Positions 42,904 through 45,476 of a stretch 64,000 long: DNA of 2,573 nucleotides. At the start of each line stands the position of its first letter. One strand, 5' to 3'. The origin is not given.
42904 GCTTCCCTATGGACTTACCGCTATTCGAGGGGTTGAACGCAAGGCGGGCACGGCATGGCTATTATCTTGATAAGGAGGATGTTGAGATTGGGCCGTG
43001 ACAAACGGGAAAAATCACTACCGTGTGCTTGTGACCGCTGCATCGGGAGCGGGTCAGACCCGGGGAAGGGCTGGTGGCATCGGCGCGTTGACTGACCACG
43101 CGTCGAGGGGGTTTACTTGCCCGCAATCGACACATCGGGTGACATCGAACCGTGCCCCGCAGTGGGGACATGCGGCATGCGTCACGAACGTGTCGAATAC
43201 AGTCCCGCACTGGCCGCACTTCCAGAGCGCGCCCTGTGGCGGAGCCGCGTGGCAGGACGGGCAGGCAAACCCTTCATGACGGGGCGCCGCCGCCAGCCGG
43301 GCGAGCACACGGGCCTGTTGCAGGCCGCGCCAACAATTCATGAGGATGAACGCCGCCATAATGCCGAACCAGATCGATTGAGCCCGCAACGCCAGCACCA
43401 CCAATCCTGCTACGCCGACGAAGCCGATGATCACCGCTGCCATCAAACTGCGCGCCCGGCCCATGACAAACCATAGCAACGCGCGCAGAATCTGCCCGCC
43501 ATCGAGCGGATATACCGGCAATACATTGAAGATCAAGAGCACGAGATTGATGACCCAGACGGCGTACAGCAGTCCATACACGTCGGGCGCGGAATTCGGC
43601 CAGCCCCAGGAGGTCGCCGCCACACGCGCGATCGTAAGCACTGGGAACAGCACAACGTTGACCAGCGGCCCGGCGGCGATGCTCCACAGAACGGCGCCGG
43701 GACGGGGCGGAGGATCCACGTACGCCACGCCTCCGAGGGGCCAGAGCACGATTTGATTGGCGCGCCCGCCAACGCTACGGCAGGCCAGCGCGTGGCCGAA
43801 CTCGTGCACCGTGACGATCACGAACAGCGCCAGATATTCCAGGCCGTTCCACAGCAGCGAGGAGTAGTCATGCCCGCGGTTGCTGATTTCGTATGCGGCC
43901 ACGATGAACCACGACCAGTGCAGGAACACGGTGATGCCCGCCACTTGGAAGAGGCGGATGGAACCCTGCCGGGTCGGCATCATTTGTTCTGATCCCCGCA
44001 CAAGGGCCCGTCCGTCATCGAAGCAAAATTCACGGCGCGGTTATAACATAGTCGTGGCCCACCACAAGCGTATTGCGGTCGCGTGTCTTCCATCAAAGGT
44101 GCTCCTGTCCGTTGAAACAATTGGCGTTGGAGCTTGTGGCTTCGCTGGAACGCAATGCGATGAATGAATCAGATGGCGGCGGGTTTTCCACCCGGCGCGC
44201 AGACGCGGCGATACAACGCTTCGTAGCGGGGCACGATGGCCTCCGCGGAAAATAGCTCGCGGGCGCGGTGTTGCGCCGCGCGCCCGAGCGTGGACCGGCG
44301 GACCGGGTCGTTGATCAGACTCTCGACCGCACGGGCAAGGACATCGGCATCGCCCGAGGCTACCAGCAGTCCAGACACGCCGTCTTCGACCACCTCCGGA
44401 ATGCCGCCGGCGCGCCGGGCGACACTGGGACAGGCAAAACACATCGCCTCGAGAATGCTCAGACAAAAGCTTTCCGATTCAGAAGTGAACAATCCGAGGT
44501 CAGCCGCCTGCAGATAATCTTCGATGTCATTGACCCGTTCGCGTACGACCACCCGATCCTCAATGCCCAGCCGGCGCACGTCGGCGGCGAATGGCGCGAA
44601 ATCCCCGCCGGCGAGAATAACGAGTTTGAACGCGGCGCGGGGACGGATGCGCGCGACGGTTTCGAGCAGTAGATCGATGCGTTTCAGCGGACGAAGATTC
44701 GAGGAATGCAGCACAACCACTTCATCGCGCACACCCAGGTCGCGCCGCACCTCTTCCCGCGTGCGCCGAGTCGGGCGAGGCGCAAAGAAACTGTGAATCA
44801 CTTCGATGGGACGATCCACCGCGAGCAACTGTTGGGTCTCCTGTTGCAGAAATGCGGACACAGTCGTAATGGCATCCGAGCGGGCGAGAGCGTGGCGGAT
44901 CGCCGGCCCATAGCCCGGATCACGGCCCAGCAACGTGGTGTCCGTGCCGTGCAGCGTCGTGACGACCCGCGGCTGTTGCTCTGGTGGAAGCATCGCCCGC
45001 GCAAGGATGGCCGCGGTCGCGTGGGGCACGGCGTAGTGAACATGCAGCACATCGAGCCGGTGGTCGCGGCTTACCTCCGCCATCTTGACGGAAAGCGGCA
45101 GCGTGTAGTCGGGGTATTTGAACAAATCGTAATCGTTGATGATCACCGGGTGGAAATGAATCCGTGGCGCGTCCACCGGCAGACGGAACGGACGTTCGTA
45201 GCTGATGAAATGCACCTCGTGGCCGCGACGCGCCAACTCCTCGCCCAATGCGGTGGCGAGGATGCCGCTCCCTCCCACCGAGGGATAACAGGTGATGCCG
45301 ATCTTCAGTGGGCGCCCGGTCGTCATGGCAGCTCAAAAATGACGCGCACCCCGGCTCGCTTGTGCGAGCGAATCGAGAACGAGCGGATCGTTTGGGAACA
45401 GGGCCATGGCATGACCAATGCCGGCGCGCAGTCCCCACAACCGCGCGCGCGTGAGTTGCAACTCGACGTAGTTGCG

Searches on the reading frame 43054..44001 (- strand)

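Call 76: search_protein_families(library=ncbifam, proteins=[window:43054-44001:-], max_evalue=0.01)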
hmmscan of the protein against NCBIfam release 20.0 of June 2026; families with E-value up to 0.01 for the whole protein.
window:43054-44001:- (315 aa): 3 families
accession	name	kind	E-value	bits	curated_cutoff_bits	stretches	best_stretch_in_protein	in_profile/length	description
TIGR00054.1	TIGR00054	equivalog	4.7e-05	22.4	147.55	0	144-204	348-408/421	RIP metalloprotease RseP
NF041824.1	daptide_HExxH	equivalog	0.00018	20.7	300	1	56-84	164-192/379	daptide biosynthesis intramembrane metalloprotease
NF001605.0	PRK00398.1-2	equivalog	0.00085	19.1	63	0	260-284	2-27/43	DNA-directed RNA polymerase subunit P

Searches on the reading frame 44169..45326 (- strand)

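Call 76: search_protein_families(library=ncbifam, proteins=[window:44169-45326:-], max_evalue=0.01)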
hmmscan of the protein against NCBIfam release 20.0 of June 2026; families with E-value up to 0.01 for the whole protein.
window:44169-45326:- (385 aa): 37 families (the best 25 are shown)
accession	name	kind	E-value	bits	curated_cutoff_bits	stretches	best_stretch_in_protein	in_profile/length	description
TIGR03999.1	thiol_BshA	equivalog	2.3e-120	402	273.7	1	7-375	1-373/375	N-acetyl-alpha-D-glucosaminyl L-malate synthase BshA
TIGR03088.1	stp2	hypoth_equivalog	9.1e-27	94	409.05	1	184-375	175-373/374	TIGR03088 family PEP-CTERM/XrtA system glycosyltransferase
NF041876.1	EPS_EpsE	equivalog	3.3e-26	92.4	400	1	75-362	98-383/389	exopolysaccharide biosynthesis GT4 family glycosyltransferase EpsE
TIGR03449.1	mycothiol_MshA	equivalog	2.1e-23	82.9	462.5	1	184-375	203-403/406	D-inositol-3-phosphate glycosyltransferase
NF038229.1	Glyco4_Geo_Pelo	equivalog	1.1e-21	77.2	400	1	108-376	70-337/338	GPMC system family 4 glycosyltransferase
TIGR02149.1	glgA_Coryne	subfamily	3.2e-20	72.6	302.4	1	18-376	16-391/391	glycogen synthase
NF047684.1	TeichurnBiosyTuaC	equivalog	1.8e-17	63.4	550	1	82-375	100-389/391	teichuronic acid biosynthesis protein TuaC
NF053787.1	GlcN_PG_synth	equivalog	5.4e-17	61.7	480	1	178-376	175-360/361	N-acetylglucosaminyl phosphatidylglycerol synthase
TIGR04063.1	stp3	hypoth_equivalog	8.1e-15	54.6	442.05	1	185-376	196-396/397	TIGR04063 family PEP-CTERM/XrtA system glycosyltransferase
NF047880.1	glyco_SdgA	exception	1e-14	54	800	1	121-370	241-485/488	serine-aspartate repeat adhesin O-glycosyltransferase SdgA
NF047881.1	glyco_SdgB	exception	2.8e-11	42.8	800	1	250-371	371-492/496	serine-aspartate repeat adhesin O-glycosyltransferase SdgB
NF038255.1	exopoly_VpsD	equivalog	7.1e-11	41.6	300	1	149-376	156-380/381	VpsD family glycosyltransferase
TIGR04157.1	glyco_rSAM_CFB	subfamily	8.8e-11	41.4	400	1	187-328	211-354/406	TIGR04157 family glycosyltransferase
NF038295.1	EPS_HpsP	equivalog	2.4e-10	40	550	1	186-374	190-386/388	hormogonium polysaccharide biosynthesis glycosyltransferase HpsP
NF007640.0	PRK10307.1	subfamily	4.8e-10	38.9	276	1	146-370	168-402/411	WcaI family glycosyltransferase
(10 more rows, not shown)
